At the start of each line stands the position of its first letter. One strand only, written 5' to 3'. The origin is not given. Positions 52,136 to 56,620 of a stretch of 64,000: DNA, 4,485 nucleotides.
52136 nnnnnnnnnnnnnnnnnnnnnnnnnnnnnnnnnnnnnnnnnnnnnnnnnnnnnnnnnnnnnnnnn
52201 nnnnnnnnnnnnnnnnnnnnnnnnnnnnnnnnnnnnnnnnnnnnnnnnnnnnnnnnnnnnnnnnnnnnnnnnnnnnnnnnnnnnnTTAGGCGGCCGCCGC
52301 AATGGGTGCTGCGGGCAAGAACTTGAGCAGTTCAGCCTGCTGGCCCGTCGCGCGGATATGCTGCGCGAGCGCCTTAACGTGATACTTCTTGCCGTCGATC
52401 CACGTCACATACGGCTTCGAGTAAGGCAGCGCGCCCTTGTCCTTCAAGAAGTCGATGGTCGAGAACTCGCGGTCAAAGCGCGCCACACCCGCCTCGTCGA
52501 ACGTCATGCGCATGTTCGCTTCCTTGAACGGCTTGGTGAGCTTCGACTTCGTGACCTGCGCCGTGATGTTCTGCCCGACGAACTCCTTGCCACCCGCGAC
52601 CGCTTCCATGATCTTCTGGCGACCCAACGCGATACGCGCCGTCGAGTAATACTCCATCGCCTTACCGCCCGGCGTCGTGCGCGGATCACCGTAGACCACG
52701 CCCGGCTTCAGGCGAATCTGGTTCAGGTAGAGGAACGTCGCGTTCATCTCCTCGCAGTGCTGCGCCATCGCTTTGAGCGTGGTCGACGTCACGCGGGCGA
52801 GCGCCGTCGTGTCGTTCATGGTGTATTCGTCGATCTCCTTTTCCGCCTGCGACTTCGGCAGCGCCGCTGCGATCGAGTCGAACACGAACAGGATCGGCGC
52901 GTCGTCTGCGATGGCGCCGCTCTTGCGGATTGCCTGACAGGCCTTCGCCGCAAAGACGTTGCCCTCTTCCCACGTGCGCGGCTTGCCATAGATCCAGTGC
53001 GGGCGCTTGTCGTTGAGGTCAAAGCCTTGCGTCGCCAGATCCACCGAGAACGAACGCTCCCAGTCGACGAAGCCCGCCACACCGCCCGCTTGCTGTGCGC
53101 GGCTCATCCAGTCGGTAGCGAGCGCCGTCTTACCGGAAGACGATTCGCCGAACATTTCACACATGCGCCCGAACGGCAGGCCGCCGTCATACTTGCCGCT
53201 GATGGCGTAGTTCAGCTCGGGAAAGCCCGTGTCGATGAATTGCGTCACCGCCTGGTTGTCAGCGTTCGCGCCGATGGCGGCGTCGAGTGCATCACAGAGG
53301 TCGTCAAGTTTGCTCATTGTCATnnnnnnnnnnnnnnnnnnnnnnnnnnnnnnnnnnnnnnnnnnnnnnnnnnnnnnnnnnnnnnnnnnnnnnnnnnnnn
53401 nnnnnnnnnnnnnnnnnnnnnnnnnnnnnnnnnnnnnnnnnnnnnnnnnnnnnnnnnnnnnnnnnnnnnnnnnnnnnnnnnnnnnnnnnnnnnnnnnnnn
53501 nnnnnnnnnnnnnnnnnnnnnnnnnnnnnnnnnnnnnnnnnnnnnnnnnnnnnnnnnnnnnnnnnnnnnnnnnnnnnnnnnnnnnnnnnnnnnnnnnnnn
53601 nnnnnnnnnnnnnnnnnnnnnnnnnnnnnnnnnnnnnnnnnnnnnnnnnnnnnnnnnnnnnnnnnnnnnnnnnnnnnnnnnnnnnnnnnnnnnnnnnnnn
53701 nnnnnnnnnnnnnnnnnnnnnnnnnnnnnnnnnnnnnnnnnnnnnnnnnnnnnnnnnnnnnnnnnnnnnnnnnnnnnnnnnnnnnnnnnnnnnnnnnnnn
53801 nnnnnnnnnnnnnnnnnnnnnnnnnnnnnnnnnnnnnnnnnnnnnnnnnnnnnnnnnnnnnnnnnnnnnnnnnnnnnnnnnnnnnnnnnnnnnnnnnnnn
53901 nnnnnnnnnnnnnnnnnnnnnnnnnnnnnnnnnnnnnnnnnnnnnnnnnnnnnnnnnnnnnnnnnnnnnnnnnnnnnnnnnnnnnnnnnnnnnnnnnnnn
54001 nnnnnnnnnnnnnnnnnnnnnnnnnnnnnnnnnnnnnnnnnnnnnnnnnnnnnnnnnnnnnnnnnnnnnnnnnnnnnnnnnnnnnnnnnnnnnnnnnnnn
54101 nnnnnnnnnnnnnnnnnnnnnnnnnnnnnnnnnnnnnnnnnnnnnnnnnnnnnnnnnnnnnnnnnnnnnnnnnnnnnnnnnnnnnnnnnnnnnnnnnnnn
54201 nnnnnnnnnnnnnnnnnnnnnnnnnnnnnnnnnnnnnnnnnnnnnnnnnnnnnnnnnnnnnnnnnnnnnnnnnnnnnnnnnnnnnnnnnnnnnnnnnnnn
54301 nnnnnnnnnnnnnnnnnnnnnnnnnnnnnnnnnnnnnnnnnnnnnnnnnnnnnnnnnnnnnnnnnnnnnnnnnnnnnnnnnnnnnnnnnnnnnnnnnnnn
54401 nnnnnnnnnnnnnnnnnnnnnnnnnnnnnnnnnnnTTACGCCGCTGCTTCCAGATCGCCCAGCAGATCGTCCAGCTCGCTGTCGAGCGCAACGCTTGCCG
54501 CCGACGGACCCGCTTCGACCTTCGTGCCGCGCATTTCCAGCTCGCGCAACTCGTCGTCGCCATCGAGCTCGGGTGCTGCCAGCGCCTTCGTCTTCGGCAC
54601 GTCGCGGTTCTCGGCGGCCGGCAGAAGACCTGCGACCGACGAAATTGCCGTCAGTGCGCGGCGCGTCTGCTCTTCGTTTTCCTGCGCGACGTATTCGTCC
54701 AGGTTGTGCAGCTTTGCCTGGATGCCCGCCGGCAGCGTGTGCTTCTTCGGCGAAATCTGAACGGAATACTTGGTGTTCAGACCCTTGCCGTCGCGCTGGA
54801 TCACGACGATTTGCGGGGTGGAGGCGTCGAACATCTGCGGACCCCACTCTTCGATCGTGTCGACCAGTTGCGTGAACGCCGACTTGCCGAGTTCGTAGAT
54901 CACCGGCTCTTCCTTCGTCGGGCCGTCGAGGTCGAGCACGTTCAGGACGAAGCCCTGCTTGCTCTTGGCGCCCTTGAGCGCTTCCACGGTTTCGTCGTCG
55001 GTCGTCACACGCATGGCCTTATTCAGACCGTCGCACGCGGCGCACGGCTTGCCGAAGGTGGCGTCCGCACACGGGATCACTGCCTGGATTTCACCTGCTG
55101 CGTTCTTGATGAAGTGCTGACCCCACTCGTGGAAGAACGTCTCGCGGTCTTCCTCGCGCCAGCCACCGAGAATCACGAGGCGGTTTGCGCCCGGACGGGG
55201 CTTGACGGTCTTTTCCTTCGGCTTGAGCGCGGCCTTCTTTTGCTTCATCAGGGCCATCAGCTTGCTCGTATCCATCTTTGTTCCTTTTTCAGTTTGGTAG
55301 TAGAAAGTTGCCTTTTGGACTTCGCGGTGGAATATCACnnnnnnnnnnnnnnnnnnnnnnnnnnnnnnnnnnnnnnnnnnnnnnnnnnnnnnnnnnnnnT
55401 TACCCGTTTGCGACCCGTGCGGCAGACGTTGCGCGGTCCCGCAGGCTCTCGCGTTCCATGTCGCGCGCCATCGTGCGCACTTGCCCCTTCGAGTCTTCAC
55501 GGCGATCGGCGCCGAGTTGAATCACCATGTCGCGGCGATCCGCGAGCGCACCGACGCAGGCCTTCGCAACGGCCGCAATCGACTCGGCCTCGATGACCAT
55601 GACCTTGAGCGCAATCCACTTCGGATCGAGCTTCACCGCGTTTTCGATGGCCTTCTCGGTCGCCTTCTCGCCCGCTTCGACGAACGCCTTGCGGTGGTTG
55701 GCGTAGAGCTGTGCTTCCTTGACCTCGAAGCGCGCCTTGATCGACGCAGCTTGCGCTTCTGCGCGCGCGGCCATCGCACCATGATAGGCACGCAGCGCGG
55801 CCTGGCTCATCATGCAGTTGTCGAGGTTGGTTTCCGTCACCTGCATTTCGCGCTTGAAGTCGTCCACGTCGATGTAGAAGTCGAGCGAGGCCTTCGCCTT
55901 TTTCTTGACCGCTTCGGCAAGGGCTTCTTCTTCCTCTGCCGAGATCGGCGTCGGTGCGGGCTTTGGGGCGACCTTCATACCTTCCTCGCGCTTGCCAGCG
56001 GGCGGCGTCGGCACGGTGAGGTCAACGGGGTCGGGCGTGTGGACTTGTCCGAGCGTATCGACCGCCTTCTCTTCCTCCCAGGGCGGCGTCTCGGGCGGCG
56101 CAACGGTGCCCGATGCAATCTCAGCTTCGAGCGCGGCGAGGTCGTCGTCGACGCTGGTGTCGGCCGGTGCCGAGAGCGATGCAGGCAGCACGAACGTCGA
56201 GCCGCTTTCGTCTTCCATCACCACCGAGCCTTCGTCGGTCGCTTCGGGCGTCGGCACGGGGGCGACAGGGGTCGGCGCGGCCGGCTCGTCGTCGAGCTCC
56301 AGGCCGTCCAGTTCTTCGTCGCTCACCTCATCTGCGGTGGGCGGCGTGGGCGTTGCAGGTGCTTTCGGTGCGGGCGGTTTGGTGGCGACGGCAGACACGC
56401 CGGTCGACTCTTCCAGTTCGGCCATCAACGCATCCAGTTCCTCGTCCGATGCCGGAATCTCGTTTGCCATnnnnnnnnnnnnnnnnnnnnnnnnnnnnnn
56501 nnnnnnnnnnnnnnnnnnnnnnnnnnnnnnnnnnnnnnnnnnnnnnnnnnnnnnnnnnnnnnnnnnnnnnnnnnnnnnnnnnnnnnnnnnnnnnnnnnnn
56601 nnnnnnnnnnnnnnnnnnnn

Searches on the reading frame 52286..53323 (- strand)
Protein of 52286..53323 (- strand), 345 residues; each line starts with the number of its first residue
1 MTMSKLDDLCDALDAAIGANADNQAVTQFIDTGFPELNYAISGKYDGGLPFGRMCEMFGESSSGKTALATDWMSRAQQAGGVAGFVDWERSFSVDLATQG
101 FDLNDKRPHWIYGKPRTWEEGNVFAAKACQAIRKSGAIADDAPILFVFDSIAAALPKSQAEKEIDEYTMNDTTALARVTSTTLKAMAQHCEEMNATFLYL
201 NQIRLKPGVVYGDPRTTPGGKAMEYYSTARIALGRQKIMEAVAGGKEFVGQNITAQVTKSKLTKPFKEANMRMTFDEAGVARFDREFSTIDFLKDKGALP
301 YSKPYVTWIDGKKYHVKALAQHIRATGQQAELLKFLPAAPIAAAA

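Call 15: search_protein_families(library=phrogs, proteins=[window:52286-53323:-], max_evalue=0.00001)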
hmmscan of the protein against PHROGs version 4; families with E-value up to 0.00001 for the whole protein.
window:52286-53323:- (345 aa): 3 families
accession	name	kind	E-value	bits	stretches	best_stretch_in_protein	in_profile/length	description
phrog_97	-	other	4e-75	254.9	2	3-237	21-255/506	UvsX-like recombinase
phrog_9666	-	unknown function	5.4e-57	194.5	2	66-325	487-751/779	-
phrog_8337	-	DNA, RNA and nucleotide metabolism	9e-21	75.5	1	25-259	45-264/273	DNA repair protein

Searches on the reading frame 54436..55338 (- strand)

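Call 15: search_protein_families(library=phrogs, proteins=[window:54436-55338:-], max_evalue=0.00001)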
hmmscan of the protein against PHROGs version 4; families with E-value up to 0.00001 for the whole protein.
window:54436-55338:- (300 aa): 1 family
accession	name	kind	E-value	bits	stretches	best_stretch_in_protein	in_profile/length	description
phrog_1192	-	DNA, RNA and nucleotide metabolism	1.3e-42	147.4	1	22-282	3-279/326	single strand DNA binding protein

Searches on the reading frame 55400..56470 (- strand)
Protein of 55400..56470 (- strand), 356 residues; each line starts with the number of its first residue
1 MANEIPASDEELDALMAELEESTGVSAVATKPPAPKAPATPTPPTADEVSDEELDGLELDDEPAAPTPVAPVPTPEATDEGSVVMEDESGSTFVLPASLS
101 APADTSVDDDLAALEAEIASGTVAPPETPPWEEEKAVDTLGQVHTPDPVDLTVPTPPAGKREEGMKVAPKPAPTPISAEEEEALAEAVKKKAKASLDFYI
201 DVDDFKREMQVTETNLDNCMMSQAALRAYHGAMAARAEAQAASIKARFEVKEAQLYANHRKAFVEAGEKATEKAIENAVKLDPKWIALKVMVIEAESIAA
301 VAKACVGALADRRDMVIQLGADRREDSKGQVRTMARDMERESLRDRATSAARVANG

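Call 15: search_protein_families(library=phrogs, proteins=[window:55400-56470:-], max_evalue=0.00001)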
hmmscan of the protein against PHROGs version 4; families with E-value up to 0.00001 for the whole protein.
window:55400-56470:- (356 aa): 4 families
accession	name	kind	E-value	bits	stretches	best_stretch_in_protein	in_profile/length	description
phrog_4969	-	unknown function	1.3e-35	124.3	1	193-333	193-333/362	-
phrog_1069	-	unknown function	1.2e-25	91.6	1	194-340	272-418/425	-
phrog_2058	-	unknown function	4.5e-20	73.1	1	204-333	23-152/158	-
phrog_9245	-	unknown function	8.5e-20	72.3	1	167-353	173-361/368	-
